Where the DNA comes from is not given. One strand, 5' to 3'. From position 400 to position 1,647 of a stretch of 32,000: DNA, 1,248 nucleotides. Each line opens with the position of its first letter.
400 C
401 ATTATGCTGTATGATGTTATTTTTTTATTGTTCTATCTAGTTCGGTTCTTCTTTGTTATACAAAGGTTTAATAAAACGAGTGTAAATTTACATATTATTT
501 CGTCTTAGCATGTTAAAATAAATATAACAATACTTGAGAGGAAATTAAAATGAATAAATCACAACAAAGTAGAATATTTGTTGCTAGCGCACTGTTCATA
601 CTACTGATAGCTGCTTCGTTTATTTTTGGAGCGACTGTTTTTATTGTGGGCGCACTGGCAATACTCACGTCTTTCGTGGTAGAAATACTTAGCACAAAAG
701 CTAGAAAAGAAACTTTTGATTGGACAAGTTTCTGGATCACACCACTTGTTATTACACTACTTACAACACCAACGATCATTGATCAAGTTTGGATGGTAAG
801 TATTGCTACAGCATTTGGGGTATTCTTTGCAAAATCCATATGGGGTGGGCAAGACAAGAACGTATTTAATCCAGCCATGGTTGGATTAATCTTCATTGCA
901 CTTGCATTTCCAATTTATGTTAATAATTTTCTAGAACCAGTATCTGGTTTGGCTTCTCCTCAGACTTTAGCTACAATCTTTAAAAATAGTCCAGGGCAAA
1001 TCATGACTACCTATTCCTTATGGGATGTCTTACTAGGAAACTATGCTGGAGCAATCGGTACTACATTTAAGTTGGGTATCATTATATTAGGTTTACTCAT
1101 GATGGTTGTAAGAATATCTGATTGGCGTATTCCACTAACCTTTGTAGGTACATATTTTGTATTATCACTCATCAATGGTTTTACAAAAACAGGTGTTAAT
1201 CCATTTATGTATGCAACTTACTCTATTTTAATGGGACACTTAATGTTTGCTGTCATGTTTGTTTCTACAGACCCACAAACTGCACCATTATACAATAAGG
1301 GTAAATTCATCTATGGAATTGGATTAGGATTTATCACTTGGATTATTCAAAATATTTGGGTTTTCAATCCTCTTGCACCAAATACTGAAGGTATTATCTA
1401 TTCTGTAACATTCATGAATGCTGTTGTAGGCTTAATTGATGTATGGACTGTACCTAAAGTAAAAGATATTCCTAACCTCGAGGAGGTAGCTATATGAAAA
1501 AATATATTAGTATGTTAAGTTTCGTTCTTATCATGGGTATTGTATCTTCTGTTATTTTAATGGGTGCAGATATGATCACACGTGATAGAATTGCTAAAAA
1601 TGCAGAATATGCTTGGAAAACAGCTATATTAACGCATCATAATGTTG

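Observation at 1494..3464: Quadruplicated FMN-binding ectodomain in the NqrC/RnfG-like subunit: a predicted four-flavin chain on the outer membrane face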

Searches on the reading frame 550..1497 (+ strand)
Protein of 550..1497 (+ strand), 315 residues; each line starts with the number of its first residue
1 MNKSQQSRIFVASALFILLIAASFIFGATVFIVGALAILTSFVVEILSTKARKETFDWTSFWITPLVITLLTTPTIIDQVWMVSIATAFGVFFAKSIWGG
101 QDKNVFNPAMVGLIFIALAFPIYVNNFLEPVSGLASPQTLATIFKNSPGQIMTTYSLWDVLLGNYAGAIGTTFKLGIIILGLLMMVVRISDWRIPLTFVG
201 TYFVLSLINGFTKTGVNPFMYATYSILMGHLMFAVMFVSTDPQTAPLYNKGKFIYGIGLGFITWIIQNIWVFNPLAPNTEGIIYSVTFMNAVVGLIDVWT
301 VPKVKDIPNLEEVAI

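Call 3: search_protein_families(library=pfam, proteins=[window:550-1497:+], max_evalue=0.01)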
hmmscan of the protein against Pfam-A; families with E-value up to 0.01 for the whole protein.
window:550-1497:+ (315 aa): 2 families
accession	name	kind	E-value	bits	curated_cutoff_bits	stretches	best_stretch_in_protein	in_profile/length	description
PF03116.20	NQR2_RnfD_RnfE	-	1.3e-55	189.4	27.7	1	4-304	14-294/296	NQR2, RnfD, RnfE family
PF08229.16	SHR3_chaperone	-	0.0081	15.6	25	1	20-131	5-111/188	ER membrane protein SH3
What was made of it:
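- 550..1497 (+): nqrB/rnfD-like membrane subunit (315 aa). It lacks the covalent-FMN motif of NqrB/RnfD. Pfam NQR2_RnfD_RnfE E 1.3e-55 (call 3).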

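Call 4: search_protein_families(library=ncbifam, proteins=[window:550-1497:+], max_evalue=0.01)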
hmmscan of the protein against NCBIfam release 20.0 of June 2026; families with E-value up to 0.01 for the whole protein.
window:550-1497:+ (315 aa): 6 families
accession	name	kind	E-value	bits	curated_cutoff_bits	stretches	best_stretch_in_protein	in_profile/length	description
TIGR01946.1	rnfD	subfamily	2.3e-41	142.2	207.05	1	11-304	17-324/327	RnfABCDGE type electron transport complex subunit D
NF003756.0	PRK05349.1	equivalog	5.6e-40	137.5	414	1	20-301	110-393/406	NADH:ubiquinone reductase (Na(+)-transporting) subunit B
NF002011.0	PRK00816.1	equivalog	3.7e-30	105.2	415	2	166-305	216-347/352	electron transport complex subunit RsxD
TIGR01937.1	nqrB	equivalog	1.7e-28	99.7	349.9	1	20-303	110-408/413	NADH:ubiquinone reductase (Na(+)-transporting) subunit B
NF041838.1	rnfD_Methano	equivalog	8.6e-24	84.4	400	1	14-303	27-283/285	Rnf electron transport complex subunit RnfD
NF002181.0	PRK01024.1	equivalog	4.7e-20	71.8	792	2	153-304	342-498/503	Na(+)-transporting NADH-quinone reductase subunit B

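Call 33: search_solved_structures(query=window:550-1494:+, max_evalue=0.001, show_alignments=3)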
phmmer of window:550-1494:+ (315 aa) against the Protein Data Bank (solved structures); distinct sequences matched with E-value up to 0.001: 6.
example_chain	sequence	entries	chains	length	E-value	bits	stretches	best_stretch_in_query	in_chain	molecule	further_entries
7zc6_D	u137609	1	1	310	5e-29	104.7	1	11-304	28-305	RnfD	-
9eri_D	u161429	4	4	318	4.9e-21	78.5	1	13-310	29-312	Na(+)-translocating ferredoxin:NAD(+) oxidoreductase complex subunit D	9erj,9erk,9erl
9lrr_B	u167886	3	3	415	5e-21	78.4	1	24-299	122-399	Na(+)-translocating NADH-quinone reductase subunit B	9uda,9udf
7xk3_B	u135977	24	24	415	8.9e-21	77.6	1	24-299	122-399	Na(+)-translocating NADH-quinone reductase subunit B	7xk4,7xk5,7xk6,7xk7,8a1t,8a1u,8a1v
9ud3_B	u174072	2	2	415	1e-20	77.4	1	24-299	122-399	Na(+)-translocating NADH-quinone reductase subunit B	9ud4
8ahx_D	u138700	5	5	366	5.7e-20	75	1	138-303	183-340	Ion-translocating oxidoreductase complex subunit D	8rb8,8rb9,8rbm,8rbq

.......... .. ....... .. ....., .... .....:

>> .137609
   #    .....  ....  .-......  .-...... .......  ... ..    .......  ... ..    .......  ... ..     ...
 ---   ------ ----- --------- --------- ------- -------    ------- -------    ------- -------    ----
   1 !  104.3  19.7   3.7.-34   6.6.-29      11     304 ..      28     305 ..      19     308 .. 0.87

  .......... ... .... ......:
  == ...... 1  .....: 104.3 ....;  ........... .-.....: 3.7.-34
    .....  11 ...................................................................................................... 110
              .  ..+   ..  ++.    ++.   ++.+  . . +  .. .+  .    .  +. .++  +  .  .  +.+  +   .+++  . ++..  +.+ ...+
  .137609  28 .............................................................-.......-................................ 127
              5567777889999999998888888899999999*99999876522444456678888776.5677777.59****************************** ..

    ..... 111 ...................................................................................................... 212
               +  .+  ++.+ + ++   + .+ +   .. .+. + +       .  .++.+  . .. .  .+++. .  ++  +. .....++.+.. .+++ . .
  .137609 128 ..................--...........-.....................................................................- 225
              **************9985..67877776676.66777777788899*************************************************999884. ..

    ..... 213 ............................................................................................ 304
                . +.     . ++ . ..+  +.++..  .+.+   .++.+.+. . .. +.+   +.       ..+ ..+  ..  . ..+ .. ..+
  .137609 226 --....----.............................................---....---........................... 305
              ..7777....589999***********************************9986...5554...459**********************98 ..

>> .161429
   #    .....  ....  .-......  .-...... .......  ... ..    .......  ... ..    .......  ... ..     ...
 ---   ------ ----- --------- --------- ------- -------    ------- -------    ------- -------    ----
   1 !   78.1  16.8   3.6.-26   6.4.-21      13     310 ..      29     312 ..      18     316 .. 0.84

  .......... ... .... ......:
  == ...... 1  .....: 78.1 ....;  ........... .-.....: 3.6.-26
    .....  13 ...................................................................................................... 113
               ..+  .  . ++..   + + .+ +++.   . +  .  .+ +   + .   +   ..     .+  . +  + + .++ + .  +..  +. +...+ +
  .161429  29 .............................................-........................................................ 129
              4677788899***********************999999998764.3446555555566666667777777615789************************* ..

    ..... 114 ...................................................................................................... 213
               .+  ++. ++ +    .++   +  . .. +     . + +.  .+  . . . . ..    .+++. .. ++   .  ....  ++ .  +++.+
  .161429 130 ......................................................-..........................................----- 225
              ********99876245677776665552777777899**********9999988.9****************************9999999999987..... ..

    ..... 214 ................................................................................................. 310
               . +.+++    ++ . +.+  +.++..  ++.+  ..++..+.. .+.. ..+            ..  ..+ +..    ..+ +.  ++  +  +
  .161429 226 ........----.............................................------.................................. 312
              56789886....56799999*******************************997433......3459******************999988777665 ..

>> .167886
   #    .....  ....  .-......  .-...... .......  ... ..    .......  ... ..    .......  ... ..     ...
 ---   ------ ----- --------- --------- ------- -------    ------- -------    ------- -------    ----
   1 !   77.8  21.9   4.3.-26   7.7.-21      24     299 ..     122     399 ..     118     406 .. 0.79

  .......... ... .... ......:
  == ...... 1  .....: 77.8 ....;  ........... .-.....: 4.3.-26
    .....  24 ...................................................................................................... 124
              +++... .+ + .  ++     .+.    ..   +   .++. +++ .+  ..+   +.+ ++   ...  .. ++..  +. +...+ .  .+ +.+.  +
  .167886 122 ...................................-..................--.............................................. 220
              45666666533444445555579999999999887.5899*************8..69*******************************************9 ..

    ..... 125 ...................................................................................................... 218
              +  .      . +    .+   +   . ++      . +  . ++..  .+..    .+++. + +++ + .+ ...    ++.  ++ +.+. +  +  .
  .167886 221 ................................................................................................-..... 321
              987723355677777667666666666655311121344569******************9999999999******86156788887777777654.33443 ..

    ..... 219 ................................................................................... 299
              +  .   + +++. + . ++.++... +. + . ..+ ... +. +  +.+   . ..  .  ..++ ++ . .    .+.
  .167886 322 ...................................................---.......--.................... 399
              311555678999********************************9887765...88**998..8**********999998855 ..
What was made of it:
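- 550..1497 (+): Best PDB matches are RnfD 7zc6_D and NqrB 7xk3_B (call 33). The acidic and gate residues equivalent to V. cholerae E144, D346, D397, F338 and F342 are retained, judged by eye in the call 33 alignment.
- The ion-path residues of subunit B are kept (call 33).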

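Call 75: find_homologous_proteins(query=window:550-1494:+, max_evalue=1e-10)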
Query window:550-1494:+ (315 aa): 102 proteins with E <= 1e-10 among 7288 candidates.
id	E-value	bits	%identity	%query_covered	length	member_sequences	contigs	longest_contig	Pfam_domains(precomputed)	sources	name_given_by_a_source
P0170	2.2e-198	676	100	100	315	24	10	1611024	PF03116.21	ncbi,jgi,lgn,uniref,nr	ncbi:RnfABCDGE type electron transport complex subunit D [Acholeplasma laidlawii]|jgi:Na+-transporti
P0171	4.9e-181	619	88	100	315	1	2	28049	PF03116.21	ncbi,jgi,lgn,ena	ncbi:MAG: RnfABCDGE type electron transport complex subunit D [Acholeplasma sp.]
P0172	3.9e-179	613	88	100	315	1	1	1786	PF03116.21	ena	-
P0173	3.0e-174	597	85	100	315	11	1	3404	PF03116.21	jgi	-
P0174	4.2e-171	586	83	100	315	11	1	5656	PF03116.21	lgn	-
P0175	4.2e-161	553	80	100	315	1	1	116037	PF03116.21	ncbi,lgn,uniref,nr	ncbi:RnfABCDGE type electron transport complex subunit D [Acholeplasma granularum]|uniref:RnfABCDGE 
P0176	3.3e-158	544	79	99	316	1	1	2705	PF03116.21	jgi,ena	-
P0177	1.8e-157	541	79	99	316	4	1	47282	PF03116.21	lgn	-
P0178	8.0e-150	516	74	100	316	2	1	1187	PF03116.21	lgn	-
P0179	4.8e-146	504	71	99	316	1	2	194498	PF03116.21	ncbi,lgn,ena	-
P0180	2.0e-142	492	68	100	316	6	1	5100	PF03116.21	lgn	-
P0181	1.7e-138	479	70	100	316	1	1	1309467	PF03116.21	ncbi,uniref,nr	ncbi:RnfABCDGE type electron transport complex subunit D [Acholeplasma equirhinis]|uniref:RnfABCDGE 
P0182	4.0e-138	478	70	99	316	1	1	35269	PF03116.21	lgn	-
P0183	8.7e-133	460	68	99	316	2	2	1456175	PF03116.21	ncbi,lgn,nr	ncbi:RnfABCDGE type electron transport complex subunit D [Acholeplasma hippikon]|nr:RnfABCDGE type e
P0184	1.5e-130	453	66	99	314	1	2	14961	PF03116.21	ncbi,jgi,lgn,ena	ncbi:MAG: RnfABCDGE type electron transport complex subunit D [Acholeplasmataceae bacterium]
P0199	5.4e-58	215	43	93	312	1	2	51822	PF03116.21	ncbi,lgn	ncbi:MAG: RnfABCDGE type electron transport complex subunit D [Candidatus Izemoplasmatales bacterium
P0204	5.6e-55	205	39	99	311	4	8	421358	PF03116.21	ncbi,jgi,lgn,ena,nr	ncbi:MAG: hypothetical protein CVV57_00995 [Tenericutes bacterium HGW-Tenericutes-2]|jgi:Na+-transpo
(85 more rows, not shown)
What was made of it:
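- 550..1497 (+): The sequence is 100% identical to an NCBI protein named for A. laidlawii (call 75).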

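Call 77: find_encoding_contigs(protein=P0204, flank=8000, max_places=1)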
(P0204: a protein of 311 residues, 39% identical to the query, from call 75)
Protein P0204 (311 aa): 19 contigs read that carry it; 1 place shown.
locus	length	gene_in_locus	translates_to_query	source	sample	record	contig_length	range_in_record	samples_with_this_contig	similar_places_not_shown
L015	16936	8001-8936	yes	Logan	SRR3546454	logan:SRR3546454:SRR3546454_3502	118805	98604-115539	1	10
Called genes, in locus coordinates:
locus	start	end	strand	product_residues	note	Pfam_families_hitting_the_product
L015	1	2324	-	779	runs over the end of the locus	PF00270:DEAD (faint), PF06733:DEAD_2, PF13307:Helicase_C_2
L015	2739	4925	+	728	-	PF03477:ATP-cone, PF02867:Ribonuc_red_lgC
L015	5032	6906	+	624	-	PF02518:HATPase_c (faint), PF13589:HATPase_c_3, PF00183:HSP90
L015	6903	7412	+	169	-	PF13302:Acetyltransf_3, PF00583:Acetyltransf_1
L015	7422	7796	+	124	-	PF01042:Ribonuc_L-PSP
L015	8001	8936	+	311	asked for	PF03116:NQR2_RnfD_RnfE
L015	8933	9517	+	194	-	PF04205:FMN_bind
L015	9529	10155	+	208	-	PF02508:Rnf-Nqr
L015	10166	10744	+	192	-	PF02508:Rnf-Nqr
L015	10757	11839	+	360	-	PF00111:Fer2, PF00970:FAD_binding_6, PF00175:NAD_binding_1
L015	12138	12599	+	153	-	-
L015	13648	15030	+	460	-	PF01212:Beta_elim_lyase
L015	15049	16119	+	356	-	PF00871:Acetate_kinase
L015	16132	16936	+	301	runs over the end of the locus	PF01515:PTA_PTB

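Call 78: find_encoding_contigs(protein=P0199, flank=8000, max_places=1)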
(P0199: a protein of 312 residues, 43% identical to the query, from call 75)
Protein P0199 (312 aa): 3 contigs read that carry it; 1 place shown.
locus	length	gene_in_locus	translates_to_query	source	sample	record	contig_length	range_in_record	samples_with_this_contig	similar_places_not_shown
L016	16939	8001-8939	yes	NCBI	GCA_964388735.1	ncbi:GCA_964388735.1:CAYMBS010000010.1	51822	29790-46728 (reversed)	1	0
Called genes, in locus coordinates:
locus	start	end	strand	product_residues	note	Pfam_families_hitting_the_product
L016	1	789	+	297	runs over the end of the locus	PF13349:DUF4097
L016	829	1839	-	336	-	PF01590:GAF (weak), PF13185:GAF_2 (faint), PF00990:GGDEF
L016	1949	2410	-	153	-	PF01243:PNPOx_N, PF12900:Pyridox_ox_2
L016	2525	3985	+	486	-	PF00324:AA_permease, PF13520:AA_permease_2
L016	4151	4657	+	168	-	PF01965:DJ-1_PfpI, PF17124:ThiJ_like (faint)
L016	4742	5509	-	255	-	PF00106:adh_short, PF08659:KR, PF13561:adh_short_C2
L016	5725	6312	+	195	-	PF13527:Acetyltransf_9, PF00583:Acetyltransf_1, PF13673:Acetyltransf_10 (faint), PF13508:Acetyltransf_7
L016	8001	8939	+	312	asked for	PF03116:NQR2_RnfD_RnfE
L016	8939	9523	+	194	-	PF04205:FMN_bind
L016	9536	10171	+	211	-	PF02508:Rnf-Nqr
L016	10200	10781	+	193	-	PF02508:Rnf-Nqr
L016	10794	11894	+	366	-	PF00111:Fer2, PF00970:FAD_binding_6, PF00175:NAD_binding_1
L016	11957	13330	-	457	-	PF01554:MatE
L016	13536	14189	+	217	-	PF01712:dNK, PF13521:AAA_28 (weak)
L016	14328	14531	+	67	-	PF07311:Dodecin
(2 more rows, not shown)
